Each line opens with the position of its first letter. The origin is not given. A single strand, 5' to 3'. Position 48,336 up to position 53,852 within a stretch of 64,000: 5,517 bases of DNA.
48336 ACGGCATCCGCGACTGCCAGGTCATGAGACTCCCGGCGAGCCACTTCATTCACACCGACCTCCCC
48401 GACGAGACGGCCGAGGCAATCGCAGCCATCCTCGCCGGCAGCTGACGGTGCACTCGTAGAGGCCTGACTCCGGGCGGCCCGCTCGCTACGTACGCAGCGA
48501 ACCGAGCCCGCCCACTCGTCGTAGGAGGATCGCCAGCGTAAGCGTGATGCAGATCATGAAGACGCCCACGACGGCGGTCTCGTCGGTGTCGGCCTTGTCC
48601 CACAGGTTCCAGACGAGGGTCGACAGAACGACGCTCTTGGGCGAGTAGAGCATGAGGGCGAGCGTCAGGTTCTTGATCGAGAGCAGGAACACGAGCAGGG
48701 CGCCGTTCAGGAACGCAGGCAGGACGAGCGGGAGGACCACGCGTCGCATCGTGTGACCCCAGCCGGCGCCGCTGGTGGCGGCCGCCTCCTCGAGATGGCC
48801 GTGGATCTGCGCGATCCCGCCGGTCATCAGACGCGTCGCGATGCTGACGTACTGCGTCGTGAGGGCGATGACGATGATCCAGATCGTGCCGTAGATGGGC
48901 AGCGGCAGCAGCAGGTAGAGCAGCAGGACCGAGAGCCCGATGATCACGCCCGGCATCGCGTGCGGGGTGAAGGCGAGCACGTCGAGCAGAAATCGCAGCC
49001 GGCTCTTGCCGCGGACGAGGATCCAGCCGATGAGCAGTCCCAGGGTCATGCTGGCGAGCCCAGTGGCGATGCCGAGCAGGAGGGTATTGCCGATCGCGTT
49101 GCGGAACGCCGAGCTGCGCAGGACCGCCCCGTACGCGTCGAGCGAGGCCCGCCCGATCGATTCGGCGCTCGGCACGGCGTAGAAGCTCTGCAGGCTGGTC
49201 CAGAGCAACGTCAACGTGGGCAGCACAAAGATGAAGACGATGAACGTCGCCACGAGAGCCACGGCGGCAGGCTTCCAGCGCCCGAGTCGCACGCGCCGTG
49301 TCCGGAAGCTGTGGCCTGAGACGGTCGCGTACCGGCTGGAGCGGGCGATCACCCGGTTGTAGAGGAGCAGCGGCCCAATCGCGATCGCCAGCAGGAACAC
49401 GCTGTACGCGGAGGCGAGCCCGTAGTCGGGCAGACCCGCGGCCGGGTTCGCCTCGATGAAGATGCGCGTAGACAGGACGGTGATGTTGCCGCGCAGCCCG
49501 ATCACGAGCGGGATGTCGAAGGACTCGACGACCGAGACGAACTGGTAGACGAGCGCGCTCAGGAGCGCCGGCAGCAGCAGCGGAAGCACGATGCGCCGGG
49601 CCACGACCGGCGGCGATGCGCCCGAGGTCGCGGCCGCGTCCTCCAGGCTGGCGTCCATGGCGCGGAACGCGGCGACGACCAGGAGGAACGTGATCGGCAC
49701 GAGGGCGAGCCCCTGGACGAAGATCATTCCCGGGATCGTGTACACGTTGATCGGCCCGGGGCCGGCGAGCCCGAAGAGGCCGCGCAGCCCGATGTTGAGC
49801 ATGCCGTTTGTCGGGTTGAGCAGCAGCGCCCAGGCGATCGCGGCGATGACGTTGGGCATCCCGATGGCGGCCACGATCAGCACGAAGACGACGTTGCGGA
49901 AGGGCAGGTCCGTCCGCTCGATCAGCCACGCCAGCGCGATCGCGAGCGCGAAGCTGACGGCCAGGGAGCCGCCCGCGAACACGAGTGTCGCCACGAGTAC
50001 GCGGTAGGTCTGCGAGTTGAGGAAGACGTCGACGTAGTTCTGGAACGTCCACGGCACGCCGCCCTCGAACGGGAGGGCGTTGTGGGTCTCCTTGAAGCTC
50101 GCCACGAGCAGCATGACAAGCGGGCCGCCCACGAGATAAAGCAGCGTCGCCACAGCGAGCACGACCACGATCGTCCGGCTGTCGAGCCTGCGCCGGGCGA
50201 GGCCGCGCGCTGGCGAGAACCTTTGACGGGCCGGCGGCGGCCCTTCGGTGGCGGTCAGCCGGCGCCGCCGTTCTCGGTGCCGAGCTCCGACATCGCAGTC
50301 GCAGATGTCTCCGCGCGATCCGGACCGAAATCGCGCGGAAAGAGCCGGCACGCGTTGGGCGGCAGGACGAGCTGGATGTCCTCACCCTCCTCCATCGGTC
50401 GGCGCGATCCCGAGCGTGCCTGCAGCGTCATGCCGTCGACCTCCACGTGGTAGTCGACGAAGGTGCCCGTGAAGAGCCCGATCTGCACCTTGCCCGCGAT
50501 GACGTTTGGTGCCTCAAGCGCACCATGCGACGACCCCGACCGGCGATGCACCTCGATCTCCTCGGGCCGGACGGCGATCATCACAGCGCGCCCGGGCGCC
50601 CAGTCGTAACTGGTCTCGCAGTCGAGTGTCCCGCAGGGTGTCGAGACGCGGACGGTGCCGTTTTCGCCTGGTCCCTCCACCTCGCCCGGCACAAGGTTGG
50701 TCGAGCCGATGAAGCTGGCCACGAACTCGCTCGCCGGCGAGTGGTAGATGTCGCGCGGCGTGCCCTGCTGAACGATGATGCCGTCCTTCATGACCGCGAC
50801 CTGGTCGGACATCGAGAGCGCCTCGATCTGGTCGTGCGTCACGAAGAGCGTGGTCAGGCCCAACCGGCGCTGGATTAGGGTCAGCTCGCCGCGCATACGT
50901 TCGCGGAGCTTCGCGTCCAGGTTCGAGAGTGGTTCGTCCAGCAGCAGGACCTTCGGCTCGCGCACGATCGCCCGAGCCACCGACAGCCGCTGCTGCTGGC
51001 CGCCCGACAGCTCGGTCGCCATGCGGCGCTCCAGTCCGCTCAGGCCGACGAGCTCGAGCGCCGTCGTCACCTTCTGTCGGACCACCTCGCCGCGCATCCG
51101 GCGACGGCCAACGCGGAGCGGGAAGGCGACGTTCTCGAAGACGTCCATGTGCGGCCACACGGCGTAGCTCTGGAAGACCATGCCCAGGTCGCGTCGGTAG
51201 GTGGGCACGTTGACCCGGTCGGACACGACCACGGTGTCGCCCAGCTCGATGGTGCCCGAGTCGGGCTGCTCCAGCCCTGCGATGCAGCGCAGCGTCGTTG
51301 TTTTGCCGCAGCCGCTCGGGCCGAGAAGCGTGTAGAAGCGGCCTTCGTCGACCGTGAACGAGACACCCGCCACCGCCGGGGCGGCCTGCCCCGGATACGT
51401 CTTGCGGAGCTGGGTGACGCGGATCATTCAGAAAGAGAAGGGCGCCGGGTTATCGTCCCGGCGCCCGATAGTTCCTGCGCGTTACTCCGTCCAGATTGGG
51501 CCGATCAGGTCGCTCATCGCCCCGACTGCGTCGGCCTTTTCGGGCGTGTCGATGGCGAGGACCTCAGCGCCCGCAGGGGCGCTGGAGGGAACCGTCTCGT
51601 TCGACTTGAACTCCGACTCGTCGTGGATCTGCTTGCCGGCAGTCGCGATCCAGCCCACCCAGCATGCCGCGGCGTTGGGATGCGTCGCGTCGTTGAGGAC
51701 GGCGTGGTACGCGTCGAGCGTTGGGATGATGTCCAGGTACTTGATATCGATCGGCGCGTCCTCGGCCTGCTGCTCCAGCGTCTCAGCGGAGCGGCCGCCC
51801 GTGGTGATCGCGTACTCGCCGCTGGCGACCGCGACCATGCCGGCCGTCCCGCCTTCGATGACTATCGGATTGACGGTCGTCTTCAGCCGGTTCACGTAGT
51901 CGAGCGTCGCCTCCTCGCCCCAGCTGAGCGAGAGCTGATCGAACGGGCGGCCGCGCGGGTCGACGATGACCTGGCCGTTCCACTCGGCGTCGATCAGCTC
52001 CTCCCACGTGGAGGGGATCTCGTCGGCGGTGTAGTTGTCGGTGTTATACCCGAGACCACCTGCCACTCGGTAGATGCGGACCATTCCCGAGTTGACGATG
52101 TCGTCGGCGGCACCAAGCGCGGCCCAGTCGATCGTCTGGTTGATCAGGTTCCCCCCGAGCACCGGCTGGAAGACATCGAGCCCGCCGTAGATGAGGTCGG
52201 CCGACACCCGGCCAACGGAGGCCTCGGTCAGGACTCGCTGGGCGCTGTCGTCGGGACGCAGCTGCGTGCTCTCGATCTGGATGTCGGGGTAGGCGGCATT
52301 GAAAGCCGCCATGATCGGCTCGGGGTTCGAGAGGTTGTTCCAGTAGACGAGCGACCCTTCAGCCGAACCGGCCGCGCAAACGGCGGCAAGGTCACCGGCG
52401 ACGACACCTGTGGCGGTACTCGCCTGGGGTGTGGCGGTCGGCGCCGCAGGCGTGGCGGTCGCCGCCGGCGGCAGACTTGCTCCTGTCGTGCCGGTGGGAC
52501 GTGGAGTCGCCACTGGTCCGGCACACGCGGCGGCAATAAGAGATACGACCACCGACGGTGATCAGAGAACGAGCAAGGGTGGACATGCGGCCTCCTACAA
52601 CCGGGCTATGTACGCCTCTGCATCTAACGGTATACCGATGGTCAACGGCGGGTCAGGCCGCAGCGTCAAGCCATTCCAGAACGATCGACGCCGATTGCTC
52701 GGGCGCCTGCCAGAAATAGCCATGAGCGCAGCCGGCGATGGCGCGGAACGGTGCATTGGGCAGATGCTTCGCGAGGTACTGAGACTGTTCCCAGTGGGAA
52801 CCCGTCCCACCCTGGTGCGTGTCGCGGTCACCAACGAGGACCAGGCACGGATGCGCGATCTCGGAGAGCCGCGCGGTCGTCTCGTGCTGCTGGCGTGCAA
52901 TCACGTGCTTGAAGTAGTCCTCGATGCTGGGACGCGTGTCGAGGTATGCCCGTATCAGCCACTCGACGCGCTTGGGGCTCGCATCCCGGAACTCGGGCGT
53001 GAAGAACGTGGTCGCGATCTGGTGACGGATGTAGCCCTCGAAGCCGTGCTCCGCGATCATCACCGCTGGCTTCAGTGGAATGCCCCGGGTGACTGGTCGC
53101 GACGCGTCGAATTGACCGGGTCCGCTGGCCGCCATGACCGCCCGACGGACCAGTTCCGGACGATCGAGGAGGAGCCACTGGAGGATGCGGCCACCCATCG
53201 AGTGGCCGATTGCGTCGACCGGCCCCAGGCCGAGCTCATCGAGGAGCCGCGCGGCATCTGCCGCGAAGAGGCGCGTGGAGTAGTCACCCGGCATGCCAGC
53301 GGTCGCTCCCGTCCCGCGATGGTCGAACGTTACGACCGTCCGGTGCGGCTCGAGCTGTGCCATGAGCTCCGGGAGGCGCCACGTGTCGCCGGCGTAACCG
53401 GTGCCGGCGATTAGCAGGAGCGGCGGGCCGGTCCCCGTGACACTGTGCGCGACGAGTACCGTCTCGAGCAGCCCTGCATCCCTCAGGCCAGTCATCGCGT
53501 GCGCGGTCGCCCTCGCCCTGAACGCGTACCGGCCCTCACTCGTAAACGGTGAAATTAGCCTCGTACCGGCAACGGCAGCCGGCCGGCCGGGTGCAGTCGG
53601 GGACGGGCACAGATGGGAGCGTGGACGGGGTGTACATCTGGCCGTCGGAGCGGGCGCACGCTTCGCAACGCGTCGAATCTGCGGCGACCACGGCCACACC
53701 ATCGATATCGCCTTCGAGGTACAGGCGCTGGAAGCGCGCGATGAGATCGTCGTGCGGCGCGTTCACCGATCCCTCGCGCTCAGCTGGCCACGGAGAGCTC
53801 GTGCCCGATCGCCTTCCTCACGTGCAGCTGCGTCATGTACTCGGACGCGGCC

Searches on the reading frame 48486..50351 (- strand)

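Call 17: search_protein_families(library=pfam, proteins=[window:48486-50351:-], max_evalue=0.001)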
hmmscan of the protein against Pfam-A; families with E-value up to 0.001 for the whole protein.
window:48486-50351:- (621 aa): 1 family
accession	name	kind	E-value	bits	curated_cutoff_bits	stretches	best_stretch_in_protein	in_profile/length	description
PF00528.27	BPD_transp_1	-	3.4e-22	79.5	26.4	2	436-612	3-173/184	Binding-protein-dependent transport system inner membrane component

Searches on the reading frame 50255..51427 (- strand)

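Call 17: search_protein_families(library=pfam, proteins=[window:50255-51427:-], max_evalue=0.001)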
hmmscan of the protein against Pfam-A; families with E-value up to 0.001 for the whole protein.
window:50255-51427:- (390 aa): 3 families
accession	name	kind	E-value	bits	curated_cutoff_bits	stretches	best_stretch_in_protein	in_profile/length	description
PF00005.33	ABC_tran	-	1.2e-35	123.5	25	1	21-167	3-136/137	ABC transporter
PF08402.16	TOBE_2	-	3.9e-10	40.1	21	1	284-363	1-76/76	TOBE domain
PF13304.12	AAA_21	-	1.2e-06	29.3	27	0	137-199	235-299/304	AAA domain, putative AbiEii toxin, Type IV TA system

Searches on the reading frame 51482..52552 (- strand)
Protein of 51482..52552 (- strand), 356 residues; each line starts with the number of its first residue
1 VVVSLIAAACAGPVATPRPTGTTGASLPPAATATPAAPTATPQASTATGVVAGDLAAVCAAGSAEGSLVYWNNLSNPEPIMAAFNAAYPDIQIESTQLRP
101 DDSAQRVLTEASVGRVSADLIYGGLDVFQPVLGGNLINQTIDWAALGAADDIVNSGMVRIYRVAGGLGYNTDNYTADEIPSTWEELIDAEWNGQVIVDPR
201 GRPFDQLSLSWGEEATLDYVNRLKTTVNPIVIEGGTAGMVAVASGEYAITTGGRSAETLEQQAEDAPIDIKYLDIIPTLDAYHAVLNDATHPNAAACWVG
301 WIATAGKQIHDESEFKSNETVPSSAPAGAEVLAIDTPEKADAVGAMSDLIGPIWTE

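Call 17: search_protein_families(library=pfam, proteins=[window:51482-52552:-], max_evalue=0.001)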
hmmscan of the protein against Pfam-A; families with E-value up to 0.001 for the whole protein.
window:51482-52552:- (356 aa): 2 families
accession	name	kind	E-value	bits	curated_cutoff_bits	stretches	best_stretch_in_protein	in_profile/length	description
PF01547.30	SBP_bac_1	-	5.5e-11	43.4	26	1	78-308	12-306/307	Bacterial extracellular solute-binding protein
PF13343.11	SBP_bac_6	-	0.0001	22.3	24.6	1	165-214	65-116/245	Bacterial extracellular solute-binding protein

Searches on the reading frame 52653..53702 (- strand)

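Call 17: search_protein_families(library=pfam, proteins=[window:52653-53702:-], max_evalue=0.001)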
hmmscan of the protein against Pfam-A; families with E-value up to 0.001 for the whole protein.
window:52653-53702:- (349 aa): 3 families
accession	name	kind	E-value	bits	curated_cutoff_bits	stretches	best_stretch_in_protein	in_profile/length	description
PF00561.26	Abhydrolase_1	-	1.4e-18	67.9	25.8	1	93-213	1-112/245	alpha/beta hydrolase fold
PF12697.13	Abhydrolase_6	-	2.4e-16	61.5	26.3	1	95-336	1-213/217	Alpha/beta hydrolase family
PF12146.15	Hydrolase_4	-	1.5e-09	38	27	1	101-302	11-210/239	Serine aminopeptidase, S33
